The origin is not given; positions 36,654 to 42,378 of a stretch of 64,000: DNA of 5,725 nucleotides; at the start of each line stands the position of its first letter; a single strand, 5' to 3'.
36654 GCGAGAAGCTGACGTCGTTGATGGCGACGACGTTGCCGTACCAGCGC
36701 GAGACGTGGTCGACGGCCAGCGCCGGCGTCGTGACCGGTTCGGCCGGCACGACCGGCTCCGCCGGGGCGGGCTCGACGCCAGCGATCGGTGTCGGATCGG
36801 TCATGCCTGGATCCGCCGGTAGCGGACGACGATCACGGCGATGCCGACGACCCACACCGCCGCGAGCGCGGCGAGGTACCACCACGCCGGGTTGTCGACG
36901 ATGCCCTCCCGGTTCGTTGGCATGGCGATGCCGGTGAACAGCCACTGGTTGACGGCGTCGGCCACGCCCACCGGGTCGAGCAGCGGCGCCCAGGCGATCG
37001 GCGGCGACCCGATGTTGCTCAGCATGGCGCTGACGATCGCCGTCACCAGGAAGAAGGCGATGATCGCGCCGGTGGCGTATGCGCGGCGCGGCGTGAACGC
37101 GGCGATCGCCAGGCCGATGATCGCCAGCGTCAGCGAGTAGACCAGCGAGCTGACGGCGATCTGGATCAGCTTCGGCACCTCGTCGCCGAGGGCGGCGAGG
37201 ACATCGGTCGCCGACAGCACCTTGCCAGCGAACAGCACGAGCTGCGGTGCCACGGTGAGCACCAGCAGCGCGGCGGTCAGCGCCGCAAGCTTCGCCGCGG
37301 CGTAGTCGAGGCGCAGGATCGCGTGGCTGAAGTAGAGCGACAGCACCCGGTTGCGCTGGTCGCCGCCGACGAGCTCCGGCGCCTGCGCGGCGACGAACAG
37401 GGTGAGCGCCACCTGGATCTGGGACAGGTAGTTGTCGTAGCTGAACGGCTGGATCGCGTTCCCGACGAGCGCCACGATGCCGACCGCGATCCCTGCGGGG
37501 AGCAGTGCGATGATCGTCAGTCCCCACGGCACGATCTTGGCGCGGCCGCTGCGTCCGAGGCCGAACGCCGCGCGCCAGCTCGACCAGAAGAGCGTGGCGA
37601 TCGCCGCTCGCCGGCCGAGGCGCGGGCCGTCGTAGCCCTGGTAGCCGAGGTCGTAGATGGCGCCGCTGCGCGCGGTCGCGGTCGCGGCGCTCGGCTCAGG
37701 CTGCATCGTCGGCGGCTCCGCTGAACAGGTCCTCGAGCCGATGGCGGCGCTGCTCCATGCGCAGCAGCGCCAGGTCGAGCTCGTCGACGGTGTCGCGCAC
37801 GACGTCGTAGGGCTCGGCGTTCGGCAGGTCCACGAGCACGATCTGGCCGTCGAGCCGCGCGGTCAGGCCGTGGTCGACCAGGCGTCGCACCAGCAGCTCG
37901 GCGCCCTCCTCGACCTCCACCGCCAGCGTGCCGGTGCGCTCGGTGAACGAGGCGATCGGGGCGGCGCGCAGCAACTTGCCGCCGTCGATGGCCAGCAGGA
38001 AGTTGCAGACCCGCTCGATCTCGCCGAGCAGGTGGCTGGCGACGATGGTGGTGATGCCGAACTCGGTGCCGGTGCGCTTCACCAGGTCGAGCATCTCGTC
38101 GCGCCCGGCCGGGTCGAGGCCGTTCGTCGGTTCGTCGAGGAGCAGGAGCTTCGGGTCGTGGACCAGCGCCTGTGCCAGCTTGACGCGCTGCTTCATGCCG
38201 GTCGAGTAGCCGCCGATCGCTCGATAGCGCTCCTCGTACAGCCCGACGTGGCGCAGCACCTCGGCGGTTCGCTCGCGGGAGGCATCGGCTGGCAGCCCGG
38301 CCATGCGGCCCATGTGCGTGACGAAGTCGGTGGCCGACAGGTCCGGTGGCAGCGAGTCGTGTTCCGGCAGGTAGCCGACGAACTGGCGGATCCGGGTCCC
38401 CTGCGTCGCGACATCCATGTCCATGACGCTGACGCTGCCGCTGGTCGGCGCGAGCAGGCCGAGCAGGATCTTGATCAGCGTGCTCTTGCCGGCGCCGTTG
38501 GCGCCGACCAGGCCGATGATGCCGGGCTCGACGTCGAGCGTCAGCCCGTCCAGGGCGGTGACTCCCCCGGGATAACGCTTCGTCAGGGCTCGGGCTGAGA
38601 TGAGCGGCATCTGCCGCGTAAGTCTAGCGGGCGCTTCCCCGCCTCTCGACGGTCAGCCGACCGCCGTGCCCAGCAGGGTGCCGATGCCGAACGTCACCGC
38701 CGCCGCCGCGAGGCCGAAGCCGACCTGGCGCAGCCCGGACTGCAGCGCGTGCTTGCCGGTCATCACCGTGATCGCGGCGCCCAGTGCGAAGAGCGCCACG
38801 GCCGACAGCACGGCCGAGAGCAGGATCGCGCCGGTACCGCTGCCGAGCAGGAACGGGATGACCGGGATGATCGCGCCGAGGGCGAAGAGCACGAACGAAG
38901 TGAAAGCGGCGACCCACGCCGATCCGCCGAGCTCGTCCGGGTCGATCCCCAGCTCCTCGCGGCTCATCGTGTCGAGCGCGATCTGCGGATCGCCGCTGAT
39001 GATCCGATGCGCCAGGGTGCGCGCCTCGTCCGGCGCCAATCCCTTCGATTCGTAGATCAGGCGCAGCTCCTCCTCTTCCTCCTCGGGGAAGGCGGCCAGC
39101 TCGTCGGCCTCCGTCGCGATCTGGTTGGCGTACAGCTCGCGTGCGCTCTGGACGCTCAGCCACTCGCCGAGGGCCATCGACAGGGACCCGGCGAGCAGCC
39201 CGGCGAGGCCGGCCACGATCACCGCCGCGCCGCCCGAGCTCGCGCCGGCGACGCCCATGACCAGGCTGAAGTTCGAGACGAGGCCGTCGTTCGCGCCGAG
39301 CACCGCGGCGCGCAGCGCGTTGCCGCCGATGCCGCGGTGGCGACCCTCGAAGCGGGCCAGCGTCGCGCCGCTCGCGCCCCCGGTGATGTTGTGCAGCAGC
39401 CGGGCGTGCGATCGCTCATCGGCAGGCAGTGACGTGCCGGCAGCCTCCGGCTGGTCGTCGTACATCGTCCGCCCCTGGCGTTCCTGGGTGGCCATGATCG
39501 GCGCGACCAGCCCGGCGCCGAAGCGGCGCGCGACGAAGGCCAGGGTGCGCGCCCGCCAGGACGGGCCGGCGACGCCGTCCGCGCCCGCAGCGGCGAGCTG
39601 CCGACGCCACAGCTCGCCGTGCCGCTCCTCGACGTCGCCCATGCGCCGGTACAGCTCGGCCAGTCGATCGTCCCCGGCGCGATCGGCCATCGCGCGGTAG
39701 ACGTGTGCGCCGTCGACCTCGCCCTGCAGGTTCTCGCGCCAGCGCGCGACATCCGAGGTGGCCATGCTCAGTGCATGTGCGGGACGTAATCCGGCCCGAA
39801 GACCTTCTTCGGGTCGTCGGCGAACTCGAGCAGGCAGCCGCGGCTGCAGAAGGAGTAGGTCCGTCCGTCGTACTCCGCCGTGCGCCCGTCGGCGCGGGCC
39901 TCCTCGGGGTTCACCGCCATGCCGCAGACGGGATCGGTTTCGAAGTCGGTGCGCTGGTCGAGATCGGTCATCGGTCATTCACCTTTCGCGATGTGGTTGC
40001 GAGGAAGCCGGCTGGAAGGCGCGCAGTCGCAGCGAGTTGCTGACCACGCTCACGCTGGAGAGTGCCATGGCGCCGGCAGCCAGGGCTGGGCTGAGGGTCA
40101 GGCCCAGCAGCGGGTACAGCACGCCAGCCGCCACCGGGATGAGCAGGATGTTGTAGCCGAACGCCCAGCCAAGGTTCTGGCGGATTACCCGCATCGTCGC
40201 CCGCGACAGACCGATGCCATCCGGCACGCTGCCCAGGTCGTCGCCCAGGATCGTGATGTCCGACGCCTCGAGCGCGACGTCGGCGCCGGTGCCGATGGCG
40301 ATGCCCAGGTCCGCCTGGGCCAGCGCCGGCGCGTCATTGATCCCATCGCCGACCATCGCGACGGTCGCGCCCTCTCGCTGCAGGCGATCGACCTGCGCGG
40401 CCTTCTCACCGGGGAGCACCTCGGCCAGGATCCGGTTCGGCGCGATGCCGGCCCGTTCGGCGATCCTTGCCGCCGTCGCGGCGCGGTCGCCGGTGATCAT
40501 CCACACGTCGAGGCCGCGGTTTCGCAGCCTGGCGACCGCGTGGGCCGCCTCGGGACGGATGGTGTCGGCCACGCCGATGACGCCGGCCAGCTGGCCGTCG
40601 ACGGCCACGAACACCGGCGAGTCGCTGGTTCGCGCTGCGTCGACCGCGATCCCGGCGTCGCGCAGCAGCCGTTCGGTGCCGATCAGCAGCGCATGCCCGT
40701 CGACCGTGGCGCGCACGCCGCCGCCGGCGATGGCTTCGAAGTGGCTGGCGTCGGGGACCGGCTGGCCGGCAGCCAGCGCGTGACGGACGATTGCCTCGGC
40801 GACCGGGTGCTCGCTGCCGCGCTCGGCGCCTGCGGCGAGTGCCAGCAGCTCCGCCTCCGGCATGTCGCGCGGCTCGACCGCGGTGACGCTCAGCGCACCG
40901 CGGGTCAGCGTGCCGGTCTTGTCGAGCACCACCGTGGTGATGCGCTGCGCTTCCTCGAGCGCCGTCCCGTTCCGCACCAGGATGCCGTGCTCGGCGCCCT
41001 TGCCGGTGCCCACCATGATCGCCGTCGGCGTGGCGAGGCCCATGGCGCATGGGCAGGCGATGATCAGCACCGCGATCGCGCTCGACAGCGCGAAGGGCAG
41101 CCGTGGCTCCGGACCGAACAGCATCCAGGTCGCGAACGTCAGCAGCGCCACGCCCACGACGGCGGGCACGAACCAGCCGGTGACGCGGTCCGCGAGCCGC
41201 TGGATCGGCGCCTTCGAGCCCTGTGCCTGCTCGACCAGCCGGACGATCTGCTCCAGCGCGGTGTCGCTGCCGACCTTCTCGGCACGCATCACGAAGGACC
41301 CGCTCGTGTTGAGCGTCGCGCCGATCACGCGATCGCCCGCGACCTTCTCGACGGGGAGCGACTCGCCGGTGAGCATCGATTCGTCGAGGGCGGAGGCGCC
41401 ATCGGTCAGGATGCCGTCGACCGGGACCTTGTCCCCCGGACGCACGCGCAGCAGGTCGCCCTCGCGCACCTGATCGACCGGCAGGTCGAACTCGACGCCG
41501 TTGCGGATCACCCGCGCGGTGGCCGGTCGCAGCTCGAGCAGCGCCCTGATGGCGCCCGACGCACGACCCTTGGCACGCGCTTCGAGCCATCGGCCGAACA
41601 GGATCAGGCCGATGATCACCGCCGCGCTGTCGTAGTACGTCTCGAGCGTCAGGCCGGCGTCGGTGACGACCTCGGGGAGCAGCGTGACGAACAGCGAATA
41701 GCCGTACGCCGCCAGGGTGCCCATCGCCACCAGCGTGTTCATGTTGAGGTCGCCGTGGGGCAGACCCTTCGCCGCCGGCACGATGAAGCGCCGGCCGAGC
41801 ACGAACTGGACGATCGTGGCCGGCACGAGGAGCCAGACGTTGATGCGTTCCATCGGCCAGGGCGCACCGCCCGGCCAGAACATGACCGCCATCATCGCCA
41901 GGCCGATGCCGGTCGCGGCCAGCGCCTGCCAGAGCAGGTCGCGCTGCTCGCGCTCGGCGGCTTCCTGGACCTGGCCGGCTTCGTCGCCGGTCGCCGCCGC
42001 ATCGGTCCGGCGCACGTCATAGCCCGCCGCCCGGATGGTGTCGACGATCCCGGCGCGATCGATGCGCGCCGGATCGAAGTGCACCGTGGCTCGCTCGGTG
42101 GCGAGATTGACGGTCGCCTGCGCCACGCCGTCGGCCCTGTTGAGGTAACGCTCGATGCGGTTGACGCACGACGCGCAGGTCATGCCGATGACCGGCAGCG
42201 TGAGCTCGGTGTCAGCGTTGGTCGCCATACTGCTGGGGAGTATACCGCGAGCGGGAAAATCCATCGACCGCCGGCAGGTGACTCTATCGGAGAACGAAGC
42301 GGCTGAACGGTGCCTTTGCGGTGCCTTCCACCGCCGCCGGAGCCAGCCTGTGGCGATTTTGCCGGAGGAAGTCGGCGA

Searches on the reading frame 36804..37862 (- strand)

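Call 60: search_protein_families(library=pfam, proteins=[window:36804-37862:-], max_evalue=0.001)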
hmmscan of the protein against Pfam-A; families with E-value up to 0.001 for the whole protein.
window:36804-37862:- (353 aa): 1 family
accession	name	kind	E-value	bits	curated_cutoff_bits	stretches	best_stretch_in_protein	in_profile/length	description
PF12679.13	ABC2_membrane_2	-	0.00044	20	27.2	1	149-350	74-280/283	ABC-2 family transporter protein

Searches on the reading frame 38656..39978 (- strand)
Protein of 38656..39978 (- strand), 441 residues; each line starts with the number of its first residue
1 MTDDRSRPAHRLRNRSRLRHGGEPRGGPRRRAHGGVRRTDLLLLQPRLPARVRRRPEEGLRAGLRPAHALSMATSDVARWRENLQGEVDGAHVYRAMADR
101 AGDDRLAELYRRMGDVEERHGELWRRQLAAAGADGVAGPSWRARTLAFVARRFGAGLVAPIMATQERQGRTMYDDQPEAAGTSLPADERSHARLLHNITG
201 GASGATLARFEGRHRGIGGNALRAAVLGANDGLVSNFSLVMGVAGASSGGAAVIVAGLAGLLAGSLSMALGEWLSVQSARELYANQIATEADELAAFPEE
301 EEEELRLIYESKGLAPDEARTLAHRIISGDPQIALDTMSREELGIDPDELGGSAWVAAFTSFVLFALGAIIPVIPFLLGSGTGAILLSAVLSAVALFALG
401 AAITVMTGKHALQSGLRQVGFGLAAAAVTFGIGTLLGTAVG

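Call 28: search_protein_families(library=pfam, proteins=[window:38656-39978:-], max_evalue=0.01)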
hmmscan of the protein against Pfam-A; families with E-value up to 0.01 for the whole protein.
window:38656-39978:- (441 aa): 3 families
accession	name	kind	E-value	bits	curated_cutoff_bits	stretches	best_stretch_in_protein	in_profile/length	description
PF01988.24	VIT1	-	1.1e-65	221.9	28.1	1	222-434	1-214/214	VIT family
PF02915.23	Rubrerythrin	-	0.0015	19.4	22.8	1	83-130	6-55/137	Rubrerythrin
PF09537.16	DUF2383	-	0.004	17.7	30.8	0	82-138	8-64/111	Domain of unknown function (DUF2383)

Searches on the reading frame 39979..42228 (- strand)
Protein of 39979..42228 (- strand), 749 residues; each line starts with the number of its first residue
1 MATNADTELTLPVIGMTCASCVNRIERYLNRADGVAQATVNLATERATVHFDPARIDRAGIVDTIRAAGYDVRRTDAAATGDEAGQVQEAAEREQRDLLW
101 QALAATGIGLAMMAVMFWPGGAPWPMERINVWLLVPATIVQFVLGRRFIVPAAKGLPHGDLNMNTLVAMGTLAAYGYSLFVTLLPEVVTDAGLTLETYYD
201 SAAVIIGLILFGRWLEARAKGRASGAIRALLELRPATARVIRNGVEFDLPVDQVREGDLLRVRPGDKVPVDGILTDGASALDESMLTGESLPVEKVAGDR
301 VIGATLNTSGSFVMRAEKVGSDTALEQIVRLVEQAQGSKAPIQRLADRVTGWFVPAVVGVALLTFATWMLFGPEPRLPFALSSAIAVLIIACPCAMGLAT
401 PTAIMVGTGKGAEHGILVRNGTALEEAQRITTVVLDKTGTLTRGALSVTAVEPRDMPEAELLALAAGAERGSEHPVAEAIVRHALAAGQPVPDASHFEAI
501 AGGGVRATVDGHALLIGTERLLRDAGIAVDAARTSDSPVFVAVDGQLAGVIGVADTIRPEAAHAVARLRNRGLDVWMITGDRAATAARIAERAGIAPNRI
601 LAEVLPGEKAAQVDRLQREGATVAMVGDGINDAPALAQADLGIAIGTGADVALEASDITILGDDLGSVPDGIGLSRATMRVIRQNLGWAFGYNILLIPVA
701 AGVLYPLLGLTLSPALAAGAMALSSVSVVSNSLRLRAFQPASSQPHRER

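Call 16: search_protein_families(library=pfam, proteins=[window:39979-42228:-])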
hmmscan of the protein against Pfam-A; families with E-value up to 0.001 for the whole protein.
window:39979-42228:- (749 aa): 5 families
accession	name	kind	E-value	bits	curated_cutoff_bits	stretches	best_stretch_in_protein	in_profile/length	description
PF00122.25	E1-E2_ATPase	-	8.6e-60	201.8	28.1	1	232-414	1-181/181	E1-E2 ATPase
PF00702.32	Hydrolase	-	1.3e-31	110.9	26.4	1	430-640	1-191/191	haloacid dehalogenase-like hydrolase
PF00403.32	HMA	-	1.8e-15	57.5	24.8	1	10-71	1-62/62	Heavy-metal-associated domain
PF08282.18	Hydrolase_3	-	0.00055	20.2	20.9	0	615-661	198-244/255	haloacid dehalogenase-like hydrolase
PF12710.13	HAD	-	0.00088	20.2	27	0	556-636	85-188/189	haloacid dehalogenase-like hydrolase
